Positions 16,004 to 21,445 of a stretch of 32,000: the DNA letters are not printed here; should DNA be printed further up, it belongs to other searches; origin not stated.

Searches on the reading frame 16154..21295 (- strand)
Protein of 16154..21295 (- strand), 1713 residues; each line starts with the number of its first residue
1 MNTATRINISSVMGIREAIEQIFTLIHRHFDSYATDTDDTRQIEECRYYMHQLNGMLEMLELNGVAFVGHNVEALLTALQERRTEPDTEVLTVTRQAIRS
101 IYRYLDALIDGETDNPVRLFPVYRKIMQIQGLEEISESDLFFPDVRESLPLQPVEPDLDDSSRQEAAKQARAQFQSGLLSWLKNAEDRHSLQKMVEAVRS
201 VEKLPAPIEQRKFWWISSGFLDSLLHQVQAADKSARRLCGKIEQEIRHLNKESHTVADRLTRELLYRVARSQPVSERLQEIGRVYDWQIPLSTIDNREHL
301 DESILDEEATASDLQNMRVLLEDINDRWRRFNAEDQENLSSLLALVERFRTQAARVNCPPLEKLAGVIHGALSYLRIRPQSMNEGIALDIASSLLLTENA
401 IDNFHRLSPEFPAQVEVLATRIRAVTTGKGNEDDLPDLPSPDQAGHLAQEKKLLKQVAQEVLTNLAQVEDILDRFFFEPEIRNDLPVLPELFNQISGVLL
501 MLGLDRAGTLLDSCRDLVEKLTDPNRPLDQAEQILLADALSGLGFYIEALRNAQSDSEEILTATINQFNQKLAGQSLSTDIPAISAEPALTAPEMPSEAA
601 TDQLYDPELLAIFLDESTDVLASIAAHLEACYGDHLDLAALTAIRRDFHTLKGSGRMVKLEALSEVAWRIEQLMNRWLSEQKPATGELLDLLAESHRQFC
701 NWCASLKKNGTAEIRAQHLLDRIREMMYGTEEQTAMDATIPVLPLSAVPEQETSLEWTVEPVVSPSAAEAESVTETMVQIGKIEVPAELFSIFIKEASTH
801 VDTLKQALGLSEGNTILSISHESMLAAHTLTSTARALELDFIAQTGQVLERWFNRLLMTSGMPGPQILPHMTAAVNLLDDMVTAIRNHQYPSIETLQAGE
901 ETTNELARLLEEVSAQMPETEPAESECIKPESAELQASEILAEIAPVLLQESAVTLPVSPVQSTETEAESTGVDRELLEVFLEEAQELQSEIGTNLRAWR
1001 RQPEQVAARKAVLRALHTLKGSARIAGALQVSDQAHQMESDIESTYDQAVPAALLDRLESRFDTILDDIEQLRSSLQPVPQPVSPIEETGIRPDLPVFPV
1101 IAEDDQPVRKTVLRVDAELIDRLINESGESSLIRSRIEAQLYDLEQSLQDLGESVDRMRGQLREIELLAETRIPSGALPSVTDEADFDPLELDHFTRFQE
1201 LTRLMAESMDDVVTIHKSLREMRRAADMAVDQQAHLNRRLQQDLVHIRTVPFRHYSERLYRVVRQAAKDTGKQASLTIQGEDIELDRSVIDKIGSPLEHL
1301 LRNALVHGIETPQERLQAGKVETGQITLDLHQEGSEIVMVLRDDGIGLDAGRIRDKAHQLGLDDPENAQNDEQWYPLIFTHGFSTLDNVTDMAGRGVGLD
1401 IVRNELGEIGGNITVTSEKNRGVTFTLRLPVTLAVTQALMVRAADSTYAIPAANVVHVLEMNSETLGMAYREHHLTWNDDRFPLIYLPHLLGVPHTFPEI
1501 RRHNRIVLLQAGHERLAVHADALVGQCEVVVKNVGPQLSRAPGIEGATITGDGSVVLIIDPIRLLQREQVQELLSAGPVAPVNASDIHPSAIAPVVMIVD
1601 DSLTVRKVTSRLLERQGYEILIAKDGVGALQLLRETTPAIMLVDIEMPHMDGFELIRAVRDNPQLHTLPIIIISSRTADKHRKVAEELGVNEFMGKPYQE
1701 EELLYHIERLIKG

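Call 33: search_protein_families(library=pfam, proteins=[window:16154-21295:-])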
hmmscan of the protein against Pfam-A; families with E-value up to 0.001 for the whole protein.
window:16154-21295:- (1713 aa): 5 families
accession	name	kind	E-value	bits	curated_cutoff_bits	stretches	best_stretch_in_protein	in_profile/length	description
PF01627.28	Hpt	-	8e-42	141.8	24.6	3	608-698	1-80/84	Hpt domain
PF01584.24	CheW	-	2.1e-24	86.2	23.5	1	1437-1568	1-137/138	CheW-like domain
PF00072.30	Response_reg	-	2.7e-24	85.9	30.2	1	1596-1707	1-110/111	Response regulator receiver domain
PF02518.31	HATPase_c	-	7.4e-16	59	26.4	1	1296-1432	5-110/111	Histidine kinase-, DNA gyrase B-, and HSP90-like ATPase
PF02895.20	H-kinase_dim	-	0.00045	21.1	23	1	1111-1164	2-60/68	Signal transducing histidine kinase, homodimeric domain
